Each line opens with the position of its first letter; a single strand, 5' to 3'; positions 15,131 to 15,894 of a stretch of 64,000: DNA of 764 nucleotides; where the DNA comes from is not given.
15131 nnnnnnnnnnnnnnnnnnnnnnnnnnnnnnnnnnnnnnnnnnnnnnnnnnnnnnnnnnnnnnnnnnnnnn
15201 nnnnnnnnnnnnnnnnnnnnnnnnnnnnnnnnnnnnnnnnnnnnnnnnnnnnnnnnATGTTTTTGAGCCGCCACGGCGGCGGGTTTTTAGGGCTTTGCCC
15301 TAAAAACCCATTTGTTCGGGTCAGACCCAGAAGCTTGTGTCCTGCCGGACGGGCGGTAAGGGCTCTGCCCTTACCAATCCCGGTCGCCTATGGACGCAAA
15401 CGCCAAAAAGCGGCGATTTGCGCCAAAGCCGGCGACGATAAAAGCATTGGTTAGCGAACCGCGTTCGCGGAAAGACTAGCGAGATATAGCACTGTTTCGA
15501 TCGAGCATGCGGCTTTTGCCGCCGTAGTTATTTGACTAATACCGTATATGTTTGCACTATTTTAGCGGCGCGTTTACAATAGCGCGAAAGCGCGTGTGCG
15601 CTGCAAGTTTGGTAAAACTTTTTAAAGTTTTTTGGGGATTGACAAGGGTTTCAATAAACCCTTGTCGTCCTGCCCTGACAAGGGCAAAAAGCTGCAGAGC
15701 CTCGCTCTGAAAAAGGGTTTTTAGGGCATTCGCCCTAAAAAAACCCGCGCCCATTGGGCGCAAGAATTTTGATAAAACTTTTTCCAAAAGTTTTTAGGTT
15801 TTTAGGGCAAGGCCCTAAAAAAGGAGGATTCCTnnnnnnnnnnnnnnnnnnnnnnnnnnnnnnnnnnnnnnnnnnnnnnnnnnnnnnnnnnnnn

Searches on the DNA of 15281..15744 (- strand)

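Call 72: search_dna_similar(query=window:15281-15744:-, collection=plasmids, mode=distant, max_evalue=0.001, max_rows=10)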
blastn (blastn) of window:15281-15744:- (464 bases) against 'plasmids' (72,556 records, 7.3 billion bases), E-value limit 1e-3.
No match.

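Call 73: search_dna_similar(query=window:15281-15744:-, collection=phages, mode=distant, max_evalue=0.001, max_rows=10)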
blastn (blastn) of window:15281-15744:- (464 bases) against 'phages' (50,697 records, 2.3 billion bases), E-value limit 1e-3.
No match.
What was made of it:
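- No plasmid or phage match (calls 72, 73).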
